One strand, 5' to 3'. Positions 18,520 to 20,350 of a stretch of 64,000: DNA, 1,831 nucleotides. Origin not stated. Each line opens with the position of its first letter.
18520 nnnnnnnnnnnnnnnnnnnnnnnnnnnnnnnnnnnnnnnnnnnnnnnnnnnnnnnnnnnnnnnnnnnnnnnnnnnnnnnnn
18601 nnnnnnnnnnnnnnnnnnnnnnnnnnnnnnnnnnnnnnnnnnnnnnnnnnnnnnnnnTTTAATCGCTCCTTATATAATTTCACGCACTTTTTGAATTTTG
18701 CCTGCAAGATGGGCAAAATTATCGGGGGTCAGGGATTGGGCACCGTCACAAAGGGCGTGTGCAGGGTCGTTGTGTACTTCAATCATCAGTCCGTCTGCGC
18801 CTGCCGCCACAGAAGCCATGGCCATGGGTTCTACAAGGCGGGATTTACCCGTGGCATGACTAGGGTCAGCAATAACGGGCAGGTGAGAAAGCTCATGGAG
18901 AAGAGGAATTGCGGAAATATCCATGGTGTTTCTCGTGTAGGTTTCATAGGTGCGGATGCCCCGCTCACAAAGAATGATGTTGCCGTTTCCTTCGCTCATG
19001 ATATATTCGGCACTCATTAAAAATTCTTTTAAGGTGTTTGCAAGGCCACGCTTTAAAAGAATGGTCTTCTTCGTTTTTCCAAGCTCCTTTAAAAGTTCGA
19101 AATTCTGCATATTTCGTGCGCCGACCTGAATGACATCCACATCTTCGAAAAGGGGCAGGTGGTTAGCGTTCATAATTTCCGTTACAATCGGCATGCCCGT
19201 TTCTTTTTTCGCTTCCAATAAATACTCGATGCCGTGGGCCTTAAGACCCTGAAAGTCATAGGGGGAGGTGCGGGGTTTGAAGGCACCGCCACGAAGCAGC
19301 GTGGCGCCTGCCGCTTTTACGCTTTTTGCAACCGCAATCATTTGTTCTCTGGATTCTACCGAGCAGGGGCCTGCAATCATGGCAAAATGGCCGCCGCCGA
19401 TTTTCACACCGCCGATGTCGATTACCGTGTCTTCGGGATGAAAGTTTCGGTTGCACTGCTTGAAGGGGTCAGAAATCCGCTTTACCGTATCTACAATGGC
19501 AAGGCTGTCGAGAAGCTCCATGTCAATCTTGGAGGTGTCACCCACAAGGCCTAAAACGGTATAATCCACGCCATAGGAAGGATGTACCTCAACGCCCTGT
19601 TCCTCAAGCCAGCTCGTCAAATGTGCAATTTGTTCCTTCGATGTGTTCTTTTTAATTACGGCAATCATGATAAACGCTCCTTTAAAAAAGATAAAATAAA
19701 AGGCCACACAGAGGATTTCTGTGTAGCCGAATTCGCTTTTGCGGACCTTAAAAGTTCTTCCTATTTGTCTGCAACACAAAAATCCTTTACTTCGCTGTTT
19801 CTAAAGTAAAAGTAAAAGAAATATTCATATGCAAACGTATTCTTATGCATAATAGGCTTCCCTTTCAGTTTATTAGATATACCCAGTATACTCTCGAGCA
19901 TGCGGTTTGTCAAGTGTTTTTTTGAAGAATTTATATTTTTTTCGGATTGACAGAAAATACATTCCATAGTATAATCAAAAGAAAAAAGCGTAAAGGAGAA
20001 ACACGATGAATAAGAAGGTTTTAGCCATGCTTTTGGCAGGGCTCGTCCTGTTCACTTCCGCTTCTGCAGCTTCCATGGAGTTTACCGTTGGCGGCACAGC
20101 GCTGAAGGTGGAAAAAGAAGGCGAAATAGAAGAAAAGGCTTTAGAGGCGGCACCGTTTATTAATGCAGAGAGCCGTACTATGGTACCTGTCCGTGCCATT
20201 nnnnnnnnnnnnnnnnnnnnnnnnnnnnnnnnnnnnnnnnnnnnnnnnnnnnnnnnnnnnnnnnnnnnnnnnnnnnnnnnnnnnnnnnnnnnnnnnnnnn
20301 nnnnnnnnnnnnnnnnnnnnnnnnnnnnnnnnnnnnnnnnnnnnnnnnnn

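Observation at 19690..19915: Leader-peptide (ribosome-mediated) attenuator with a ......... peptide in front of the aromatic amino acid supraoperon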

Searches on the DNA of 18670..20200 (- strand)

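Call 3: search_rna_families(source=window, start=19400, end=20200, threshold=evalue, max_evalue=10, show_alignments=3)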
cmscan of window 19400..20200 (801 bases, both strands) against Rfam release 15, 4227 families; matches with E-value up to 10: 5.
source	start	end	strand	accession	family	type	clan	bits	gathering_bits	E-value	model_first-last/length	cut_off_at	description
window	19692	19831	-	RF04312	trpB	Cis-reg;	-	25.7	59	0.33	1-107/107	no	trpB ncRNA motif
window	19763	19884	-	RF00403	SNORA41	Gene; snRNA; snoRNA; HACA-box;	-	16.1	80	8.1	1-133/133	no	Small nucleolar RNA SNORA41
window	19575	19592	-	RF03289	mir-1205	Gene; miRNA;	-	15.5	75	3.2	23-40/63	no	mir-1205 microRNA precursor family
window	19557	19598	-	RF02975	DUF3800-XI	Gene; sRNA;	-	12.5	37.8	5.1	1-48/48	no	DUF3800-XI RNA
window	20114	20149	+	RF01306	sR52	Gene; snRNA; snoRNA; CD-box;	-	12.5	50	7.8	1-60/60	no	Small nucleolar RNA sR52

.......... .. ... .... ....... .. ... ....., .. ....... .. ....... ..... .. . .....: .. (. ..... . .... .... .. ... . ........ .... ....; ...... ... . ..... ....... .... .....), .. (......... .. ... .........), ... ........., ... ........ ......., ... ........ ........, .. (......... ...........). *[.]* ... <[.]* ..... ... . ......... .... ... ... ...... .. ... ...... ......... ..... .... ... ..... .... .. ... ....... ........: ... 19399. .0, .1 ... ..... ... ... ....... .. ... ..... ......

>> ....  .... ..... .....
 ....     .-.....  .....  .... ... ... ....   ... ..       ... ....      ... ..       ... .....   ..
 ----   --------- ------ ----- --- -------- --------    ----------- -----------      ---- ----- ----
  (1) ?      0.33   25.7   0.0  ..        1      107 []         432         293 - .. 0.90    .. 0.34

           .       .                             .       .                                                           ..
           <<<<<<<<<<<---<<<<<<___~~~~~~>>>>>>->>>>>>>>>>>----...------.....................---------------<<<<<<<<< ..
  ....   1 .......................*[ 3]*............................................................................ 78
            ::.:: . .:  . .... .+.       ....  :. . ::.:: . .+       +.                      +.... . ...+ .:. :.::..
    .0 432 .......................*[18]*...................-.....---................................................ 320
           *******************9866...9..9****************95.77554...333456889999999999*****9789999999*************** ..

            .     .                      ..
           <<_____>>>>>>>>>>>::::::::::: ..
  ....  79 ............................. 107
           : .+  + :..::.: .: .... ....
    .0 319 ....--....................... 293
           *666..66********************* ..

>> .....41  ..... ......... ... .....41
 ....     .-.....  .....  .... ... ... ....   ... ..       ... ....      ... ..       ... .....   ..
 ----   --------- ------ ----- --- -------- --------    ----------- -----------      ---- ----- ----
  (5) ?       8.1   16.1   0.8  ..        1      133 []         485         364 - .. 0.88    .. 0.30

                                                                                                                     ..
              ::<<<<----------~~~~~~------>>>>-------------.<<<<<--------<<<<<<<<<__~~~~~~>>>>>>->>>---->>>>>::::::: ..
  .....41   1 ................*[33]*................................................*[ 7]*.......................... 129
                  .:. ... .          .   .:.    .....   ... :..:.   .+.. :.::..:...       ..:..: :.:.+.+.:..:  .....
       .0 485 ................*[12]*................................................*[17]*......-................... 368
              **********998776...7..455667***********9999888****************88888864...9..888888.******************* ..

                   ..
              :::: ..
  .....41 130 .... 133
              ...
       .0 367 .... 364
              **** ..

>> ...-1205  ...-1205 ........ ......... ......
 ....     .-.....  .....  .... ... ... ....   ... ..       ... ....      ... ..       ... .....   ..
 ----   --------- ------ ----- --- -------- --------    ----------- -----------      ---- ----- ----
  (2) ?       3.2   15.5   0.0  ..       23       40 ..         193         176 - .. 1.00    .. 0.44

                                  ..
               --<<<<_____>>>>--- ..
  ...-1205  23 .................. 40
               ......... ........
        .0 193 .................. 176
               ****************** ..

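Call 38: build_rna_model(alignment_id=A1, structure=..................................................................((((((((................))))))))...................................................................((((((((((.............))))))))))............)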
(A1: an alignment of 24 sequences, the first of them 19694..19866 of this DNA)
Model R1 built from alignment A1 (24 sequences, 210 columns); structure: as given.
model positions 170; base pairs 18; branch points 1; effective number of sequences 10.03; information 0.59 bits per position. Calibrated on 0.2 Mb of random sequence (short: E-values are rough).
structure used (alignment columns):
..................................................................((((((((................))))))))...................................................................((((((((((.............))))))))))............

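Call 39: search_with_rna_model(model_id=R1, sources=[window, L001, L002, L003, L004, L005, L006, L007, L008, L009, L010, L011, L012, L013, L014, L015, L016, L017, L018, L019, L020, L021, L022, L023, L024, L025, L026, L027, L028, L029, L030, L031, L032, L033, L034, L035, L036, L037, L038, L039, L040, L041, L042, L043, L044, L045, L046, L047, L048, L049, L050, L051, L052, L053, L054, L055, L056, L057, L058, L059, L060, L061, L062, L063, L064, L065, L066, L067, L068, L069, L070, L071, L072, L073, L074, L075, L076, L077, L078, L079, L080], max_evalue=1, make_alignment=true)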
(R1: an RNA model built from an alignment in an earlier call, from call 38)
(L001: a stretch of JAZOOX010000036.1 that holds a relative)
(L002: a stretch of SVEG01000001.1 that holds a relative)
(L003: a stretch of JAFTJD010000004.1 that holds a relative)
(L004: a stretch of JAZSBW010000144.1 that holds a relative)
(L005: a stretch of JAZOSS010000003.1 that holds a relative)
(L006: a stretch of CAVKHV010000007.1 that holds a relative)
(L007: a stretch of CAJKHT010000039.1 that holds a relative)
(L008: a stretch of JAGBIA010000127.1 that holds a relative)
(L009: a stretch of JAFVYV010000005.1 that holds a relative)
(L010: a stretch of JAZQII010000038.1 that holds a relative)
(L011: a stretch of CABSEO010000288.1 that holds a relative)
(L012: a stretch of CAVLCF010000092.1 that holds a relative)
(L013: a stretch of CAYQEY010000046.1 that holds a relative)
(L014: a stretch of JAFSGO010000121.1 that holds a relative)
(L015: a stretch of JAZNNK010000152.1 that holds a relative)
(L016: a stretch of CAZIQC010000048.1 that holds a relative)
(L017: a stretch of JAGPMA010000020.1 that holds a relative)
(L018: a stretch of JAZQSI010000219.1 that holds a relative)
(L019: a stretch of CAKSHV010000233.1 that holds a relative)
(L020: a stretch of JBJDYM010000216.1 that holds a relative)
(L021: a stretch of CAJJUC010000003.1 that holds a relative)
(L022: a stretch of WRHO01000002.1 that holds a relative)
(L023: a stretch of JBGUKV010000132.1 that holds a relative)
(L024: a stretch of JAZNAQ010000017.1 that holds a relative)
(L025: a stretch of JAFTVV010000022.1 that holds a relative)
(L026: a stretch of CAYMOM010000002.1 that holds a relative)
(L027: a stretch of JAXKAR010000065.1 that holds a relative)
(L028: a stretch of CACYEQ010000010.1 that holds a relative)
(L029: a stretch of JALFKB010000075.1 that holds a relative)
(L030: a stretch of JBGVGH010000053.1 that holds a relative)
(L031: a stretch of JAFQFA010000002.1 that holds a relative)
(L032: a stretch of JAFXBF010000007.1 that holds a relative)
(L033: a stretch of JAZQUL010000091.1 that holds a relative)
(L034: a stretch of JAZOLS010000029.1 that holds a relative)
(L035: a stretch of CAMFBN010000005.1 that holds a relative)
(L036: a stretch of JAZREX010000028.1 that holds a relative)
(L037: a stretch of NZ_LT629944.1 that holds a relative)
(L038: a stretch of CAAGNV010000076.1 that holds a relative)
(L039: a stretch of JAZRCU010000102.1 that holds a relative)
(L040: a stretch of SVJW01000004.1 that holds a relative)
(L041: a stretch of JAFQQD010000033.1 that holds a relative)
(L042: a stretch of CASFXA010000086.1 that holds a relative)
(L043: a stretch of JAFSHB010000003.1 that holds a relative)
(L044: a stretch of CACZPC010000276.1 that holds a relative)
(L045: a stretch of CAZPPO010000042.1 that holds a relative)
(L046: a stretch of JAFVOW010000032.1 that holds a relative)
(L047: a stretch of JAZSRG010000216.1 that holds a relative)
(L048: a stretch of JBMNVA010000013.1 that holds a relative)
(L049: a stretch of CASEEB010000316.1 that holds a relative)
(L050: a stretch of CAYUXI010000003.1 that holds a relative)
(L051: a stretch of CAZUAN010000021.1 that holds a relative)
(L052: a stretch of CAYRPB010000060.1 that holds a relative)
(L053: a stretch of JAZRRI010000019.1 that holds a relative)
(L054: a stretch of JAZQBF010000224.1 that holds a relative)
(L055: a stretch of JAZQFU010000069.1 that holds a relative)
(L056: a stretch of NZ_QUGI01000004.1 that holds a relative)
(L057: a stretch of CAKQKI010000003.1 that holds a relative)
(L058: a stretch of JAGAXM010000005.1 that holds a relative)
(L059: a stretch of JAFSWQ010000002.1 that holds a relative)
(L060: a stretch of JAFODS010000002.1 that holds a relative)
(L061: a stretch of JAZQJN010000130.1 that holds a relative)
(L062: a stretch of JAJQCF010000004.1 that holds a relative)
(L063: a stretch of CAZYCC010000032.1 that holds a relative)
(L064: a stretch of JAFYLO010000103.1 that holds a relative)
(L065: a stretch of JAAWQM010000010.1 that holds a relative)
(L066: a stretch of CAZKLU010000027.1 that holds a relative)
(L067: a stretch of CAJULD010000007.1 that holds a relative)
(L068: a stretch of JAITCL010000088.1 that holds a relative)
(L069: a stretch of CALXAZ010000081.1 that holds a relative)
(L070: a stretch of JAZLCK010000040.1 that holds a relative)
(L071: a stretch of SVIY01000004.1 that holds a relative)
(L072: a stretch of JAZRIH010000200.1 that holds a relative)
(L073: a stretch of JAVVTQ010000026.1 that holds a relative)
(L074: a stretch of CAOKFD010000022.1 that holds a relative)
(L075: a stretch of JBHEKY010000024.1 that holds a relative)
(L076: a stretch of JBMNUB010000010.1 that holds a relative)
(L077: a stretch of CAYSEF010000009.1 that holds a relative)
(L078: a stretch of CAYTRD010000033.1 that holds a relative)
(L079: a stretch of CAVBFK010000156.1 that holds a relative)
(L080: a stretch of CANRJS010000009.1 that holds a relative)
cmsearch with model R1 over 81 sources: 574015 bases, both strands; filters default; matches with E-value up to 1: 81.
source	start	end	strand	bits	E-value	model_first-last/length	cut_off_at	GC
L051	2809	2980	+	128.6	3.8e-21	1-170/170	no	0.41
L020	2200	2368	+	128.5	3.9e-21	1-170/170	no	0.44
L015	2823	2986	+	127.9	5.2e-21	1-170/170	no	0.32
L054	2827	2988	+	123.5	3.4e-20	1-170/170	no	0.35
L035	2817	2983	+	122.3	5.8e-20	1-170/170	no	0.44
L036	2834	2988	+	121.5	8.1e-20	1-170/170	no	0.37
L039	2835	2986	+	118.1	3.5e-19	1-170/170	no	0.36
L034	2810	2982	+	118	3.6e-19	1-170/170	no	0.4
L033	2819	2985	+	116.5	7e-19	1-170/170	no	0.43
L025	2824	2987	+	115.5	1.1e-18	1-170/170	no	0.35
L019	498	675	+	114.9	1.4e-18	1-170/170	no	0.35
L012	2823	2980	+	111.4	6.2e-18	1-170/170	no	0.39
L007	2796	2975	+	107.3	3.6e-17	1-170/170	no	0.28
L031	2837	2988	+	107.1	4e-17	1-170/170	no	0.39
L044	2793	2965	+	106.6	4.9e-17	1-170/170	no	0.4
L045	2805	2983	+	106.4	5.4e-17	1-170/170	no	0.35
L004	2809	2978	+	104.1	1.5e-16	1-170/170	no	0.29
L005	2810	2975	+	100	8.4e-16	1-170/170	no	0.34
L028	358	537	+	99.6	1e-15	1-170/170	no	0.26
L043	2827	2986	+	93.5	1.4e-14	1-170/170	no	0.41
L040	2827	2982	+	92.8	1.8e-14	1-170/170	no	0.32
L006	2792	2980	+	90.7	4.6e-14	1-170/170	no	0.33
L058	2789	2952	+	89.4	8e-14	1-170/170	no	0.4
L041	2827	2981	+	89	9.3e-14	1-170/170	no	0.32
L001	2819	2989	+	86.7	2.6e-13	1-170/170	no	0.35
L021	2814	2980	+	84.7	5.9e-13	1-170/170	no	0.33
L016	1781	1946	+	80.2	4.3e-12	1-170/170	no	0.37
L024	2814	2980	+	69.8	3.8e-10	1-170/170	no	0.29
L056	2766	2953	+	66.5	1.5e-09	1-170/170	no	0.42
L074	2792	2967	+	63.9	4.6e-09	1-170/170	no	0.39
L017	2807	2981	+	62.5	8.5e-09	1-170/170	no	0.35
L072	2826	2975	+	61.2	1.5e-08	1-170/170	no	0.39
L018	1004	1171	+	60.8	1.8e-08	1-170/170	no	0.31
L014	2804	2982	+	59.8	2.7e-08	1-170/170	no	0.38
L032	2789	2978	+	57.4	7.8e-08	1-170/170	no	0.32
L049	2761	2946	+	56.5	1.1e-07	1-170/170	no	0.35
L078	2816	2977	+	55.3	1.9e-07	1-170/170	no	0.27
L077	2793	2962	+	53.5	4.1e-07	1-170/170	no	0.32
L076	2795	2970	+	51.9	8.2e-07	1-170/170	no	0.43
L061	1860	2022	+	50.7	1.4e-06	1-170/170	no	0.29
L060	2820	2981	+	47.7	5.1e-06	1-170/170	no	0.28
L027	2765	2957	+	46.8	7.4e-06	1-170/170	no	0.37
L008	2747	2932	+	40.8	9.7e-05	1-170/170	no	0.35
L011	1815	2011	+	38.8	0.00023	1-170/170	no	0.34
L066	698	863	+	38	0.00033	1-170/170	no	0.38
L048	2807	2978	+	37.5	0.00041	1-170/170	no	0.41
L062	2777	2943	+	37.1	0.00047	1-170/170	no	0.47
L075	2773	2937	+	35.6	0.00092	1-170/170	no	0.36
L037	2775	2967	+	34.7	0.0014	1-170/170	no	0.47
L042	2090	2282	+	31.9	0.0045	1-170/170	no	0.48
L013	2741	2859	+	29.2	0.014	1-170/170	no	0.33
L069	2784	2970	+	28.5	0.019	1-170/170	no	0.4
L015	2950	3021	-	28.2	0.022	92-161/170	no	0.43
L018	1000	1144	-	26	0.056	1-170/170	no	0.3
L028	501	567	-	25.8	0.061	95-161/170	no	0.34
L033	2949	3003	-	25.6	0.067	98-161/170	no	0.44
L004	2946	3010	-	24.7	0.1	95-161/170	no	0.34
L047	2829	2991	+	24.6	0.11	1-170/170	no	0.28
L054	2882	2912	-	24.3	0.12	56-85/170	no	0.23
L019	639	703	-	23.9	0.14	99-161/170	no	0.31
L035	2874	2904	-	23.9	0.14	56-85/170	no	0.26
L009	2815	2914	+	23.5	0.16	1-170/170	no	0.22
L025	2951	3008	-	23.5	0.17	97-161/170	no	0.41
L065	912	1079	+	23.4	0.18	1-170/170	no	0.44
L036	2953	2996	-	23.3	0.18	119-161/170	no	0.52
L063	2510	2647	+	23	0.21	1-170/170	no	0.54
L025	2878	2908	-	22.9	0.22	56-85/170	no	0.23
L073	2797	2979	+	22.8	0.22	1-170/170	no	0.38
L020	2257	2287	-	22.7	0.23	56-85/170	no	0.26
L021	2824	2946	-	22.5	0.25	1-170/170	no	0.3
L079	2834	2972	+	22.4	0.27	1-170/170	no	0.51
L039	2883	2910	-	22.3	0.27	56-85/170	no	0.25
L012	2948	3008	-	22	0.32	97-161/170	no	0.51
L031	2882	2912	-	21.7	0.37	56-85/170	no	0.23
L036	2885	2913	-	21.2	0.45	56-85/170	no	0.17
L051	2867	2897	-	20.5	0.6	56-85/170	no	0.26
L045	2948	3011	-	20.2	0.68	99-161/170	no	0.41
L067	2806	2966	+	20.1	0.72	1-170/170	no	0.47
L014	2824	2932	-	19.9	0.78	1-170/170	no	0.34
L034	2866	2896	-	19.6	0.89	56-85/170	no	0.29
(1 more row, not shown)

Alignment A2: 81 matches aligned to the model, 323 columns, each read 5' to 3' on its own strand. Consensus structure (alignment columns), stored with it:
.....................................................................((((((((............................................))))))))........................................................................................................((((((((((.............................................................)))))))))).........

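Call 40: search_with_rna_model(model_id=R1, sources=[window, L001, L002, L003, L004, L005, L006, L007, L008, L009, L010, L011, L012, L013, L014, L015, L016, L017, L018, L019, L020, L021, L022, L023, L024, L025, L026, L027, L028, L029, L030, L031, L032, L033, L034, L035, L036, L037, L038, L039, L040, L041, L042, L043, L044, L045, L046, L047, L048, L049, L050, L051, L052, L053, L054, L055, L056, L057, L058, L059, L060, L061, L062, L063, L064, L065, L066, L067, L068, L069, L070, L071, L072, L073, L074, L075, L076, L077, L078, L079, L080], max_evalue=0.01, make_alignment=true)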
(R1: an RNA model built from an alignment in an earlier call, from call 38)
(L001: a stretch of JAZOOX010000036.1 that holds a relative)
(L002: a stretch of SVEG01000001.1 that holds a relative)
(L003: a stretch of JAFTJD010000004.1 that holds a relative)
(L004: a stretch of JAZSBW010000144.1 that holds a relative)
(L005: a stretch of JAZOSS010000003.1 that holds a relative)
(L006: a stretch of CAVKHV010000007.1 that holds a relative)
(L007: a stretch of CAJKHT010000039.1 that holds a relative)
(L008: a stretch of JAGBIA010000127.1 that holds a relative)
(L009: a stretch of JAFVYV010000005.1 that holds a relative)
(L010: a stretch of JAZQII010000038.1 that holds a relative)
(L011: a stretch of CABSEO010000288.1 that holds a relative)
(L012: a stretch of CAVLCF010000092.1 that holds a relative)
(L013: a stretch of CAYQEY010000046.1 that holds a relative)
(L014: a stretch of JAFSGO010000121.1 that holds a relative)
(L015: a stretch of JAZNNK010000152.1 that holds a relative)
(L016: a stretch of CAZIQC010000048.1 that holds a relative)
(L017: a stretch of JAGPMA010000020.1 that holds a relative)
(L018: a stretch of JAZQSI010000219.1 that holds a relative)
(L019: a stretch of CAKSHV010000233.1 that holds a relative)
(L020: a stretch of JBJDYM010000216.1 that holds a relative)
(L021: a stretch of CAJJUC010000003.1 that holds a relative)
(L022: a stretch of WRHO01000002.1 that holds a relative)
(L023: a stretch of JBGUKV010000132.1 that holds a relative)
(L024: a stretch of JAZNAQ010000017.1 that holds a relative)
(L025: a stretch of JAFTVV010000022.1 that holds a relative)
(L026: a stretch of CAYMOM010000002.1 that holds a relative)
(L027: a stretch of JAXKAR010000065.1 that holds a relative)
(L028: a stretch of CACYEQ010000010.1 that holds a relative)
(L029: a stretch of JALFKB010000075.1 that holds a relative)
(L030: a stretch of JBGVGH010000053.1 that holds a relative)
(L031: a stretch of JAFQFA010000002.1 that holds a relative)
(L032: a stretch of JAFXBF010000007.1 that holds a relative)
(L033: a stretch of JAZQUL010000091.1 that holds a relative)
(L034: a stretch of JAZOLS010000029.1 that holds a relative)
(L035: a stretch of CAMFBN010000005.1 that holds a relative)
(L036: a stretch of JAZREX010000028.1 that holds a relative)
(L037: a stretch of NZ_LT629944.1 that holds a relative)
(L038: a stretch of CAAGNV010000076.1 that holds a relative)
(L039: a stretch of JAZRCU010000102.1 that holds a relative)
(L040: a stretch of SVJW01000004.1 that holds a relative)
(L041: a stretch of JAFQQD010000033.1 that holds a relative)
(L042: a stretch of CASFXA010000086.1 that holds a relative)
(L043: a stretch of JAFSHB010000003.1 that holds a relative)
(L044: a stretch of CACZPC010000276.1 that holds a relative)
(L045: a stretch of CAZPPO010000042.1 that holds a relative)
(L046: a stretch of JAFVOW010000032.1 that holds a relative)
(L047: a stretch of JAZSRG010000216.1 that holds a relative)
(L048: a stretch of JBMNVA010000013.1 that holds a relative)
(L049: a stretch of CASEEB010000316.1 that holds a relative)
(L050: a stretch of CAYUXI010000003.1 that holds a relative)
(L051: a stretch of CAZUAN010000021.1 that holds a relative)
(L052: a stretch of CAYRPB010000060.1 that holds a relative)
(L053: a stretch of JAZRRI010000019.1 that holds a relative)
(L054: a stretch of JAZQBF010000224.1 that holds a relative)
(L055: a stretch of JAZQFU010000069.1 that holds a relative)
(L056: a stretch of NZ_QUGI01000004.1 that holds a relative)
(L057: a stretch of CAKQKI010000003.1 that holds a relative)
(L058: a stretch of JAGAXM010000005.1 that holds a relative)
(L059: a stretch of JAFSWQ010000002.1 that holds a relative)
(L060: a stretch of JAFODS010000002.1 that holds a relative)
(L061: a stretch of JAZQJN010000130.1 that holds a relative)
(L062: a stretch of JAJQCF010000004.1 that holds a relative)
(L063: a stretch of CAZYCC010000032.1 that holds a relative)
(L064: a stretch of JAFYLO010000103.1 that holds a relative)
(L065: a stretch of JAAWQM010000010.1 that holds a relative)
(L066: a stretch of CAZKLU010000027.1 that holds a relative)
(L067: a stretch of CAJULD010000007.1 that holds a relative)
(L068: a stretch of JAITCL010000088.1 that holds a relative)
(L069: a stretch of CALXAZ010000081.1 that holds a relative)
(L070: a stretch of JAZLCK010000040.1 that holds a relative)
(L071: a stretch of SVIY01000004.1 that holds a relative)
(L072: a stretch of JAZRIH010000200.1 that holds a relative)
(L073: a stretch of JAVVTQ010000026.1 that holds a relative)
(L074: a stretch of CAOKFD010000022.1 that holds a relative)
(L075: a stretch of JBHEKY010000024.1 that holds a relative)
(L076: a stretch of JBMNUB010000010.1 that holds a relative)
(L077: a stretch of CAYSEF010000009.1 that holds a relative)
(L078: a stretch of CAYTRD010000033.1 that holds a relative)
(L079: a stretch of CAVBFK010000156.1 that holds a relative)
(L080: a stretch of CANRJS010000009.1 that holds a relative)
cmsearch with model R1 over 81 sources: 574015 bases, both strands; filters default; matches with E-value up to 0.01: 51.
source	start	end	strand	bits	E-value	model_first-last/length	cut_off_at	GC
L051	2809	2980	+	128.6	3.8e-21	1-170/170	no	0.41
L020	2200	2368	+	128.5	3.9e-21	1-170/170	no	0.44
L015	2823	2986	+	127.9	5.2e-21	1-170/170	no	0.32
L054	2827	2988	+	123.5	3.4e-20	1-170/170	no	0.35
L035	2817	2983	+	122.3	5.8e-20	1-170/170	no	0.44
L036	2834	2988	+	121.5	8.1e-20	1-170/170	no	0.37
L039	2835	2986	+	118.1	3.5e-19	1-170/170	no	0.36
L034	2810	2982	+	118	3.6e-19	1-170/170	no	0.4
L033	2819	2985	+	116.5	7e-19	1-170/170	no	0.43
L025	2824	2987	+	115.5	1.1e-18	1-170/170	no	0.35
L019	498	675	+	114.9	1.4e-18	1-170/170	no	0.35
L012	2823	2980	+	111.4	6.2e-18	1-170/170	no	0.39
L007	2796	2975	+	107.3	3.6e-17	1-170/170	no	0.28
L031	2837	2988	+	107.1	4e-17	1-170/170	no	0.39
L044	2793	2965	+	106.6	4.9e-17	1-170/170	no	0.4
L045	2805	2983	+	106.4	5.4e-17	1-170/170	no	0.35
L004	2809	2978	+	104.1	1.5e-16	1-170/170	no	0.29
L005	2810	2975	+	100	8.4e-16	1-170/170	no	0.34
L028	358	537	+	99.6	1e-15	1-170/170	no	0.26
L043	2827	2986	+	93.5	1.4e-14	1-170/170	no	0.41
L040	2827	2982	+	92.8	1.8e-14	1-170/170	no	0.32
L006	2792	2980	+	90.7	4.6e-14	1-170/170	no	0.33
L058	2789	2952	+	89.4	8e-14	1-170/170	no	0.4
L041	2827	2981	+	89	9.3e-14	1-170/170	no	0.32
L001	2819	2989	+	86.7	2.6e-13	1-170/170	no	0.35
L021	2814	2980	+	84.7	5.9e-13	1-170/170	no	0.33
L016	1781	1946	+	80.2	4.3e-12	1-170/170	no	0.37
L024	2814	2980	+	69.8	3.8e-10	1-170/170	no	0.29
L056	2766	2953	+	66.5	1.5e-09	1-170/170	no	0.42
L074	2792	2967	+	63.9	4.6e-09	1-170/170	no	0.39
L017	2807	2981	+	62.5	8.5e-09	1-170/170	no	0.35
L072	2826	2975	+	61.2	1.5e-08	1-170/170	no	0.39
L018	1004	1171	+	60.8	1.8e-08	1-170/170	no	0.31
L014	2804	2982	+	59.8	2.7e-08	1-170/170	no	0.38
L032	2789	2978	+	57.4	7.8e-08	1-170/170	no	0.32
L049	2761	2946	+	56.5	1.1e-07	1-170/170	no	0.35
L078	2816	2977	+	55.3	1.9e-07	1-170/170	no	0.27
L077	2793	2962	+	53.5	4.1e-07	1-170/170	no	0.32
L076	2795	2970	+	51.9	8.2e-07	1-170/170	no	0.43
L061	1860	2022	+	50.7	1.4e-06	1-170/170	no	0.29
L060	2820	2981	+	47.7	5.1e-06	1-170/170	no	0.28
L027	2765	2957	+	46.8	7.4e-06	1-170/170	no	0.37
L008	2747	2932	+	40.8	9.7e-05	1-170/170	no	0.35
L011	1815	2011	+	38.8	0.00023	1-170/170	no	0.34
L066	698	863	+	38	0.00033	1-170/170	no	0.38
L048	2807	2978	+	37.5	0.00041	1-170/170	no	0.41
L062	2777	2943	+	37.1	0.00047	1-170/170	no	0.47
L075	2773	2937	+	35.6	0.00092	1-170/170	no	0.36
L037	2775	2967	+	34.7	0.0014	1-170/170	no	0.47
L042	2090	2282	+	31.9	0.0045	1-170/170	no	0.48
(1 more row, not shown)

Alignment A3: 51 matches aligned to the model, 287 columns, each read 5' to 3' on its own strand. Consensus structure (alignment columns), stored with it:
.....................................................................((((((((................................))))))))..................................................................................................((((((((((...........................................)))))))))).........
